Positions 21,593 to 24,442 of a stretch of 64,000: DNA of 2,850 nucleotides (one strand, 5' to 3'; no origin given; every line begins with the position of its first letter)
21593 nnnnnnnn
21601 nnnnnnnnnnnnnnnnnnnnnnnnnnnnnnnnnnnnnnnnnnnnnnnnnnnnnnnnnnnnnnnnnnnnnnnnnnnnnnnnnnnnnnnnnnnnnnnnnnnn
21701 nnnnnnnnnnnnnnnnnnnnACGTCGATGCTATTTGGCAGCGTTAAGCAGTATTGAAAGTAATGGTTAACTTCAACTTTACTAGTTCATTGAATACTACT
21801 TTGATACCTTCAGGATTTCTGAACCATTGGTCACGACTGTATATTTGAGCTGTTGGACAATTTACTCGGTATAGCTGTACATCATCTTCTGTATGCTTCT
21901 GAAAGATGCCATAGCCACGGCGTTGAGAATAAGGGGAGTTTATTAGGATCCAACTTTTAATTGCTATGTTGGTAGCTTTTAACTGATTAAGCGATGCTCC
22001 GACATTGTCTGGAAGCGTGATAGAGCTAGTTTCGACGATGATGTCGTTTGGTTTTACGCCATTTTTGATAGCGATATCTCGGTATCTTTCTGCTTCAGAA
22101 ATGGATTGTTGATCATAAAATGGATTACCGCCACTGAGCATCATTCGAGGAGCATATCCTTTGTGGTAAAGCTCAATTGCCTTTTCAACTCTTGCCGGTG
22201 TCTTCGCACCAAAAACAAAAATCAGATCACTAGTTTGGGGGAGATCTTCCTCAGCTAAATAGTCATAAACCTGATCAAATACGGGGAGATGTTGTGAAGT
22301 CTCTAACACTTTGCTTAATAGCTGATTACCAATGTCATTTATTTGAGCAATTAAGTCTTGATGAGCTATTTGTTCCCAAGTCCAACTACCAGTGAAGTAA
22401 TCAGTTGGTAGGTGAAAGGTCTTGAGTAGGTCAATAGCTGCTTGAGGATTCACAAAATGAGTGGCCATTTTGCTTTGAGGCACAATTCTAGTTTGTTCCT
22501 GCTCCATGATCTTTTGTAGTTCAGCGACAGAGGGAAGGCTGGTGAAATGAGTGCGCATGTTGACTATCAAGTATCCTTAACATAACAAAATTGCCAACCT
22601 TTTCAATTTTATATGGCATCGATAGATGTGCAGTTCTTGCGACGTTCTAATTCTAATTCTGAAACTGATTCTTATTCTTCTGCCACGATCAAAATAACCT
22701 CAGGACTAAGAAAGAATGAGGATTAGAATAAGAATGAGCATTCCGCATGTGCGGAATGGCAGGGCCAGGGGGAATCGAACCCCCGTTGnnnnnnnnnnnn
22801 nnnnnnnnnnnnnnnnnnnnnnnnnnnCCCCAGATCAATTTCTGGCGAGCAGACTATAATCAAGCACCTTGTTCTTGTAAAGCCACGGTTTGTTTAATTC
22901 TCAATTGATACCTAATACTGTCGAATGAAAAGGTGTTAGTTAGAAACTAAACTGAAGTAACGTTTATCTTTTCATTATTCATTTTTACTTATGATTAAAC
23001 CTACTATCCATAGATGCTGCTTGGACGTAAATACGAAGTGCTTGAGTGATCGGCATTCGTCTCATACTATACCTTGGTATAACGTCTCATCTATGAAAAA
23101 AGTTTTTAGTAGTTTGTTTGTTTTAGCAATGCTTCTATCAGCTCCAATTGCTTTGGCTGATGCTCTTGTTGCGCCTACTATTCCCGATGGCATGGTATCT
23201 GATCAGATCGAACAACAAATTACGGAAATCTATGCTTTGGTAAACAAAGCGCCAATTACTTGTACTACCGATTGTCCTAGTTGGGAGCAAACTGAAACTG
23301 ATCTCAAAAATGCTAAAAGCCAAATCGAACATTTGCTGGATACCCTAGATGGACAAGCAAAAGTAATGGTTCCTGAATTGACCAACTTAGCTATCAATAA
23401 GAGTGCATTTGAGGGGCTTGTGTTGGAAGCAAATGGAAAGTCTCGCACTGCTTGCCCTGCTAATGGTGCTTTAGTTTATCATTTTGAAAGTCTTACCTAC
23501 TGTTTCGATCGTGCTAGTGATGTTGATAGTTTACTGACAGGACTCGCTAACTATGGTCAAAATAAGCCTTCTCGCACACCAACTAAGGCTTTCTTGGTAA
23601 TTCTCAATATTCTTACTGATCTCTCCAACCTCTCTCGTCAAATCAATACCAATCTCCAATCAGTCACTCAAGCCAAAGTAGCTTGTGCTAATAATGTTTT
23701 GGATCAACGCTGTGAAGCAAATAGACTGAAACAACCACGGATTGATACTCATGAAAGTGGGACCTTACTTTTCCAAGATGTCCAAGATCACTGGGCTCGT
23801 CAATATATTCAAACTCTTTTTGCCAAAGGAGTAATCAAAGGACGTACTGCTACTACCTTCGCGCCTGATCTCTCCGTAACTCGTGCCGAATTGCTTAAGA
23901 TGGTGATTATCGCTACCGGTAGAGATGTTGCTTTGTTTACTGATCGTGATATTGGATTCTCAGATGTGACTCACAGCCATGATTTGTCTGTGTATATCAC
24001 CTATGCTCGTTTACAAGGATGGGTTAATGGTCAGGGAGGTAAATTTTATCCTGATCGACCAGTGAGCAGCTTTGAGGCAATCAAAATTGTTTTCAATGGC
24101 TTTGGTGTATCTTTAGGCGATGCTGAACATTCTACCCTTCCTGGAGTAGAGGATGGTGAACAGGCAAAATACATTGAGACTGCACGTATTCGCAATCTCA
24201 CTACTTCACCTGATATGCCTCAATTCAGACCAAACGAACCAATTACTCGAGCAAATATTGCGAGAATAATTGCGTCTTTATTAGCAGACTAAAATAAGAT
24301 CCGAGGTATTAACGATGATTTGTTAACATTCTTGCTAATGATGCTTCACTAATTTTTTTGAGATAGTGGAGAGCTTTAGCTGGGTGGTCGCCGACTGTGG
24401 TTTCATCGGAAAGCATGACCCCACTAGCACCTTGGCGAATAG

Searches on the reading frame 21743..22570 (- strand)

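Call 89: search_protein_families(library=pfam, proteins=[window:21743-22570:-], max_evalue=0.001)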
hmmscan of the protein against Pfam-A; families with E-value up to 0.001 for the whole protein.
window:21743-22570:- (275 aa): 1 family
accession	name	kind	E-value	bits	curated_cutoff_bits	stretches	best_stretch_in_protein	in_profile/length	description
PF02698.23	DUF218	-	4.1e-18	66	27.6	1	115-263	1-131/133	DUF218 domain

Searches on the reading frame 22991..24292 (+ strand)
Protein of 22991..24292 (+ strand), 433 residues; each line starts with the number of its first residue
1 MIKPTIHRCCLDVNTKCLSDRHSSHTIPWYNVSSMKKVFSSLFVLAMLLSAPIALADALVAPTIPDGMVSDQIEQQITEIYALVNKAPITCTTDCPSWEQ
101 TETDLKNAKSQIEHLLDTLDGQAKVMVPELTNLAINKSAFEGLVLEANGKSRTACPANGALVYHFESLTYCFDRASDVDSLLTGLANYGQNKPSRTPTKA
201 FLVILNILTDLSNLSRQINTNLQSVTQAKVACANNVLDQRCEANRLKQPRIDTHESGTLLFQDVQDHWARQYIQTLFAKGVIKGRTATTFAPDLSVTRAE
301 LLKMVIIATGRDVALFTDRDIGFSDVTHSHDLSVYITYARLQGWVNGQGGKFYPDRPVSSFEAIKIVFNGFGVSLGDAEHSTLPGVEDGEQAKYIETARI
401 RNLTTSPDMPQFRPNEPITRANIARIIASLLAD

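Call 89: search_protein_families(library=pfam, proteins=[window:22991-24292:+], max_evalue=0.001)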
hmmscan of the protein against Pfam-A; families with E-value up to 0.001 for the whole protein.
window:22991-24292:+ (433 aa): 1 family
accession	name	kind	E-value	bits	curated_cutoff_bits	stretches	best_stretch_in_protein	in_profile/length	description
PF00395.25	SLH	-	6e-17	61.8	20.8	1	261-301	2-43/44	S-layer homology domain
